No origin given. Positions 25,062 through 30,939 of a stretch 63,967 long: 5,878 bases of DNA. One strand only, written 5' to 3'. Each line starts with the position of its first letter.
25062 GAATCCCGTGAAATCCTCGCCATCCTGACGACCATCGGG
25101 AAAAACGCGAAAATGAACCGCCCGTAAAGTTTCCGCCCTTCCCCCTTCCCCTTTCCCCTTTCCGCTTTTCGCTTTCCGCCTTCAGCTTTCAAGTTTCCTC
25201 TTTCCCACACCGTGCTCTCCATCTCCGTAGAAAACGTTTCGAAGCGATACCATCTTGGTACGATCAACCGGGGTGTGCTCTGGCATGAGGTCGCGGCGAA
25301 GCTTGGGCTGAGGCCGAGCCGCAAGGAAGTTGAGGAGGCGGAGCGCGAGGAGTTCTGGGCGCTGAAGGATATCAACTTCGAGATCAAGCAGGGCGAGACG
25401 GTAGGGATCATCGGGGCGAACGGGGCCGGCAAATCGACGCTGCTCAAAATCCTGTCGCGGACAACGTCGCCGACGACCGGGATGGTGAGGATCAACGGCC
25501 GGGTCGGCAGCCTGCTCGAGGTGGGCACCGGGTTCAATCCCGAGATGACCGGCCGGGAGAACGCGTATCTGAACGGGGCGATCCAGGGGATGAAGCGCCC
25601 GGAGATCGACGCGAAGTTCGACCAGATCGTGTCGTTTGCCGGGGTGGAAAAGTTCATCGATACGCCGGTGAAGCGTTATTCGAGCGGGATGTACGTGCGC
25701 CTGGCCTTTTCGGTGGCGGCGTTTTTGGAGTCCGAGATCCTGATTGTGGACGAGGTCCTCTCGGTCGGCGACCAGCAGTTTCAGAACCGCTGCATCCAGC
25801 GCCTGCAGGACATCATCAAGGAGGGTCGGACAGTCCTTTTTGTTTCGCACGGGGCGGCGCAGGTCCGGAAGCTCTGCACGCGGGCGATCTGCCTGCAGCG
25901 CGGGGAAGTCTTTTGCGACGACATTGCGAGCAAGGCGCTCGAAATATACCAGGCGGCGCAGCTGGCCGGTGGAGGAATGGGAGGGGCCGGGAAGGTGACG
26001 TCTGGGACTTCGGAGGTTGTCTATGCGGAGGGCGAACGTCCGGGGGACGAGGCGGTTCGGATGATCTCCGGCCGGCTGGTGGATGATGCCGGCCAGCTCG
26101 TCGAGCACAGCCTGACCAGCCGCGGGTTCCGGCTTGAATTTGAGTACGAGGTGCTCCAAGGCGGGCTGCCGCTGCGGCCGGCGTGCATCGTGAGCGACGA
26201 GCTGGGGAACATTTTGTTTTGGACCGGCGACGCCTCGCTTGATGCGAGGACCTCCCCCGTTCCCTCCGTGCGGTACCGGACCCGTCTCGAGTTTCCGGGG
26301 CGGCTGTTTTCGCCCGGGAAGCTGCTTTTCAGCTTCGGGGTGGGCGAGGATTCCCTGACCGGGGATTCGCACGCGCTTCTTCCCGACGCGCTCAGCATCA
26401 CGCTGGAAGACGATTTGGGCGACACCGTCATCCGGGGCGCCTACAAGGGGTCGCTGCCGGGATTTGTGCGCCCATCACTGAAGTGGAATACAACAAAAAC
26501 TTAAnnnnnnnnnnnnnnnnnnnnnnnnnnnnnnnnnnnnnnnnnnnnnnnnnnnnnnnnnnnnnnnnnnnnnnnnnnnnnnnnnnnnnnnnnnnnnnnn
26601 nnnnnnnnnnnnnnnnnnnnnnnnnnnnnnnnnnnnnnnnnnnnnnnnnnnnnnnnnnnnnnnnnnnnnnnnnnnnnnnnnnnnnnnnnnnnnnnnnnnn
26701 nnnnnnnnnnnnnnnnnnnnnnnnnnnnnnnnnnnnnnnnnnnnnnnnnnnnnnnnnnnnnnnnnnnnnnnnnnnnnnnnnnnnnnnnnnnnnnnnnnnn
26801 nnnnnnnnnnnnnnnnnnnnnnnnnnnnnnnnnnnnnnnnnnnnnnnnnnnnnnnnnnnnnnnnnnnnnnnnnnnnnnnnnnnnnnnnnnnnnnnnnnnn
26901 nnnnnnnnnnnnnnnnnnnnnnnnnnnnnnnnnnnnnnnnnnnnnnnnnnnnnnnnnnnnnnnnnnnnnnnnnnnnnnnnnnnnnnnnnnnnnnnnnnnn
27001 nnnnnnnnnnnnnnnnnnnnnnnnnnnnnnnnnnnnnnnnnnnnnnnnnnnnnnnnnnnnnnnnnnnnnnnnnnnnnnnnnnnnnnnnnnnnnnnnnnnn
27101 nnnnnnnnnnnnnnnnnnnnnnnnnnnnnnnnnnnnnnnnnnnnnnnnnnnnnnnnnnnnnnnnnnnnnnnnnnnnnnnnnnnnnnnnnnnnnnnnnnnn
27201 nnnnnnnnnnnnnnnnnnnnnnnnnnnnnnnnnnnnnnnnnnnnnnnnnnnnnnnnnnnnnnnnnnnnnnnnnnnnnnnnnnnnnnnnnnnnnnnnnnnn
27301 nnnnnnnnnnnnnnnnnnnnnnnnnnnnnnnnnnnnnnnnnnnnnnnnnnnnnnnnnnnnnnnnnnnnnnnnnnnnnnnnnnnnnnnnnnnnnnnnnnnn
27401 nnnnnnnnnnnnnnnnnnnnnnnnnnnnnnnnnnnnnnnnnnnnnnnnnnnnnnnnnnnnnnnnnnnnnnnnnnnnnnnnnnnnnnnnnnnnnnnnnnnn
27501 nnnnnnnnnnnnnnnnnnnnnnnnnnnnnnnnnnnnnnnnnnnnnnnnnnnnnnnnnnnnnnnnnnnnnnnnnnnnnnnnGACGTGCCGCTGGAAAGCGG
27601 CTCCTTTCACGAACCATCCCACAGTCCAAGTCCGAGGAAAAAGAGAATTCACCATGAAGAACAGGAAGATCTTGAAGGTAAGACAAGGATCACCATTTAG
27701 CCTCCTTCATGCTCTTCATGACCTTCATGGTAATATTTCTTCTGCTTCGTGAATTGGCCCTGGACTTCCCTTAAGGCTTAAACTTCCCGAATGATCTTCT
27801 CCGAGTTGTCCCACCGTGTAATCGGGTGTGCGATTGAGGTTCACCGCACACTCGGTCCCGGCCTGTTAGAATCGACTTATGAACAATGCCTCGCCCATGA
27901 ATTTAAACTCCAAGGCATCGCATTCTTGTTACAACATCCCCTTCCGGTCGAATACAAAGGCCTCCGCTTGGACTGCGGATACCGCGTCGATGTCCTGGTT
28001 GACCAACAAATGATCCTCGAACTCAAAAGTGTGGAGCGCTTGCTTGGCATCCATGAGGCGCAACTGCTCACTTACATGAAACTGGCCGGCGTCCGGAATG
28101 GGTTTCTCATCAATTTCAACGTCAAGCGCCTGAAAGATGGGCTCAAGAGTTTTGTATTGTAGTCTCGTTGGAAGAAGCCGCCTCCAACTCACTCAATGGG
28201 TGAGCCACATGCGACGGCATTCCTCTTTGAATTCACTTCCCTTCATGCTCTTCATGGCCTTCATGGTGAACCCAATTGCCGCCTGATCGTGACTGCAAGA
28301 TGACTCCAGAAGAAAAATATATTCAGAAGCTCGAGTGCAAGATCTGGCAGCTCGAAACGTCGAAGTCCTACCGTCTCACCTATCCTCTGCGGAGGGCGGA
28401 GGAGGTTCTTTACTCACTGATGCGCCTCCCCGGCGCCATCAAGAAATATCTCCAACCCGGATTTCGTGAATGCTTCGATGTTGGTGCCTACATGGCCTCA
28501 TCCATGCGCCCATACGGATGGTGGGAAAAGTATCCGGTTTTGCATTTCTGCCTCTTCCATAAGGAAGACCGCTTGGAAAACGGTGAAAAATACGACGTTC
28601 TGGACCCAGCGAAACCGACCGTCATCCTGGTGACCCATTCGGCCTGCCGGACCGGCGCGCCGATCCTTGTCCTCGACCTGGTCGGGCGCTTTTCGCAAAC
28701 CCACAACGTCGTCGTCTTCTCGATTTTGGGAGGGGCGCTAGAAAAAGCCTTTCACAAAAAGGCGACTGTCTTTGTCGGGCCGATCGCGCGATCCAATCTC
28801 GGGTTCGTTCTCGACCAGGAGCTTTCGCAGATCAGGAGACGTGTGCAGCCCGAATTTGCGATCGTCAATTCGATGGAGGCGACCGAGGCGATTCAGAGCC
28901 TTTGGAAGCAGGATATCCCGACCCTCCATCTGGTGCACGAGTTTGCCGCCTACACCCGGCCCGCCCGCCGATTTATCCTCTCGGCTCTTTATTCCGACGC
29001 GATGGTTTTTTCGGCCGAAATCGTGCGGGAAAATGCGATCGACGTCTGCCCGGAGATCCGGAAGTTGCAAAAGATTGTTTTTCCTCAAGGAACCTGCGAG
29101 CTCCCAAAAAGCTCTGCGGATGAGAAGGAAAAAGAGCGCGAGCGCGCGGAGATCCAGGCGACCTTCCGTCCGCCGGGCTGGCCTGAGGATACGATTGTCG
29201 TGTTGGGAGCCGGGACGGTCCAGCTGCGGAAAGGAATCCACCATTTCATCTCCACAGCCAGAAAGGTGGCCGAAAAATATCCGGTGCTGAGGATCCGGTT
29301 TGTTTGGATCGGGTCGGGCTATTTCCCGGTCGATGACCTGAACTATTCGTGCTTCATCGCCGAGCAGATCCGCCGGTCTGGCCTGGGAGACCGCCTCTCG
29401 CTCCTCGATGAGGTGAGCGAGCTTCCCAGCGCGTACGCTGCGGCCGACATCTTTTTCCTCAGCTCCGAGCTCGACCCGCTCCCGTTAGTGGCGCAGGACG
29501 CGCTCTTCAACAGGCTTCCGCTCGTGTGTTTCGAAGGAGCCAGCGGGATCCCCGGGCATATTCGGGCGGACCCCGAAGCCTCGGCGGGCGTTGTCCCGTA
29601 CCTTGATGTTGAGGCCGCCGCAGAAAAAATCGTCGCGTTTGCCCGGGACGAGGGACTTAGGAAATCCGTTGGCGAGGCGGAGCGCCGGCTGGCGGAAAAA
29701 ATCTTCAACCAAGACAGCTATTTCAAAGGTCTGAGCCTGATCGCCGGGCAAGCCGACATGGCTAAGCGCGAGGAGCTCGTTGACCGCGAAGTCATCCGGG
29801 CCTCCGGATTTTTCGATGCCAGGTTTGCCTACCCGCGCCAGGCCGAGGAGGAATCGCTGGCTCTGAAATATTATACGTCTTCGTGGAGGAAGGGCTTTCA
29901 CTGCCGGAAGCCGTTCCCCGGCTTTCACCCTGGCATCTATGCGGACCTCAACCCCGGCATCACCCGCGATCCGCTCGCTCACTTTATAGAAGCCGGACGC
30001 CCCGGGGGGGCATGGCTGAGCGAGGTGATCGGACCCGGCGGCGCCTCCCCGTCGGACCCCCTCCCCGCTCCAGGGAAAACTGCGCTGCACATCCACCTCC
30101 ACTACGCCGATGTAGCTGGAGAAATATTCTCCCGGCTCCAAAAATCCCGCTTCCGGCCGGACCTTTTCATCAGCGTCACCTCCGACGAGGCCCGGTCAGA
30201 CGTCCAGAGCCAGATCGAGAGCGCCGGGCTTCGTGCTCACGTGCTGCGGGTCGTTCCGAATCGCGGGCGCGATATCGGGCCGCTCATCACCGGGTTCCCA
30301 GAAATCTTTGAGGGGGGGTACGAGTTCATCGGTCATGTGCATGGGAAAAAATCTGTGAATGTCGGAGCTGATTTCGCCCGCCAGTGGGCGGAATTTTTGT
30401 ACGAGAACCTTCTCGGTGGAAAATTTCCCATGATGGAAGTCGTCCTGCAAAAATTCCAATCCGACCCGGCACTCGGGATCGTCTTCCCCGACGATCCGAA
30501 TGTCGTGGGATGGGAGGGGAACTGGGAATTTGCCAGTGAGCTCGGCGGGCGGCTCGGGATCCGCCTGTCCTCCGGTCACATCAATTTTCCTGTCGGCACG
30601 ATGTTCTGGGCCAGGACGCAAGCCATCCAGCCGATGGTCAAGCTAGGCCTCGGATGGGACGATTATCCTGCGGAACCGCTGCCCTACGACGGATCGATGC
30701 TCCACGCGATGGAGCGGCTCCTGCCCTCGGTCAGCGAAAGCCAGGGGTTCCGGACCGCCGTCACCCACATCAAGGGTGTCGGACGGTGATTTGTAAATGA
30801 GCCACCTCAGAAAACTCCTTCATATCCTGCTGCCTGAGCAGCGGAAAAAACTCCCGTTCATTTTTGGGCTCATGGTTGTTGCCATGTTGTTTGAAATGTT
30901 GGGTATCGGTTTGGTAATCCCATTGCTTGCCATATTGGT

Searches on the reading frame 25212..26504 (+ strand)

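Call 10: search_protein_families(library=pfam, proteins=[window:25212-26504:+], max_evalue=0.00001)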
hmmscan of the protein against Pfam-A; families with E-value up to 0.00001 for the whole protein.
window:25212-26504:+ (430 aa): 1 family
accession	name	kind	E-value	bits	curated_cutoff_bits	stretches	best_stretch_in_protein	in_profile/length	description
PF00005.33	ABC_tran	-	2.7e-23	83.5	25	1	51-182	1-135/137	ABC transporter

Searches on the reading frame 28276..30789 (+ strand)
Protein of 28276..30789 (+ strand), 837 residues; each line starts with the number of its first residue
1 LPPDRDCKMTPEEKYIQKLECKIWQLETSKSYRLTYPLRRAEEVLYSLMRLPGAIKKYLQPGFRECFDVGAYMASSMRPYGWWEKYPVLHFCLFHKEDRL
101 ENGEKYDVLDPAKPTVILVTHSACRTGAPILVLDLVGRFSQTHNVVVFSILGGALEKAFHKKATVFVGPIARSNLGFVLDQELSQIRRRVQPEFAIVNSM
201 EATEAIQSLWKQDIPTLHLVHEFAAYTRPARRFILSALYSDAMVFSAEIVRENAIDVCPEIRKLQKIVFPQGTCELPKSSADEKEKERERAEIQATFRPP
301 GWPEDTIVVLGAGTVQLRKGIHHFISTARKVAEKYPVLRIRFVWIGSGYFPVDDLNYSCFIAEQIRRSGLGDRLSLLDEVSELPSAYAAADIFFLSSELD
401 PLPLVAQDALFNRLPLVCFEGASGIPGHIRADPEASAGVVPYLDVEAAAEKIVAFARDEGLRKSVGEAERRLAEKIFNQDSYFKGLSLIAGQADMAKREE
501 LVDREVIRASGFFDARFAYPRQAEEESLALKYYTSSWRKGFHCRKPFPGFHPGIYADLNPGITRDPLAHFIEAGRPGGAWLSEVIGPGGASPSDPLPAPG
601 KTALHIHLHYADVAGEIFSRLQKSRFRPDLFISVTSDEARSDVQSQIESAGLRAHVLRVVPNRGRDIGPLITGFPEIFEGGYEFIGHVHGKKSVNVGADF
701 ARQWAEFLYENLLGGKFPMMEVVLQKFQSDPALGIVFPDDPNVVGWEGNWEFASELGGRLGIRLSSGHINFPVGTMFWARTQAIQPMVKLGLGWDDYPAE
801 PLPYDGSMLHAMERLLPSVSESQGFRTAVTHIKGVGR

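Call 10: search_protein_families(library=pfam, proteins=[window:28276-30789:+], max_evalue=0.00001)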
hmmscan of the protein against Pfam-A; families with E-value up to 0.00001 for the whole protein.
window:28276-30789:+ (837 aa): 3 families
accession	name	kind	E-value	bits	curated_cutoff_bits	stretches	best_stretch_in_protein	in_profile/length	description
PF05045.17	RgpF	-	6.9e-43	147.5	25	1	600-823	270-501/503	Rhamnan synthesis protein F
PF00534.26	Glycos_transf_1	-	1.5e-15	57.6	26.4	1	295-470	4-170/172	Glycosyl transferases group 1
PF13692.12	Glyco_trans_1_4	-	1.2e-13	51.9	27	1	307-457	4-141/142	Glycosyl transferases group 1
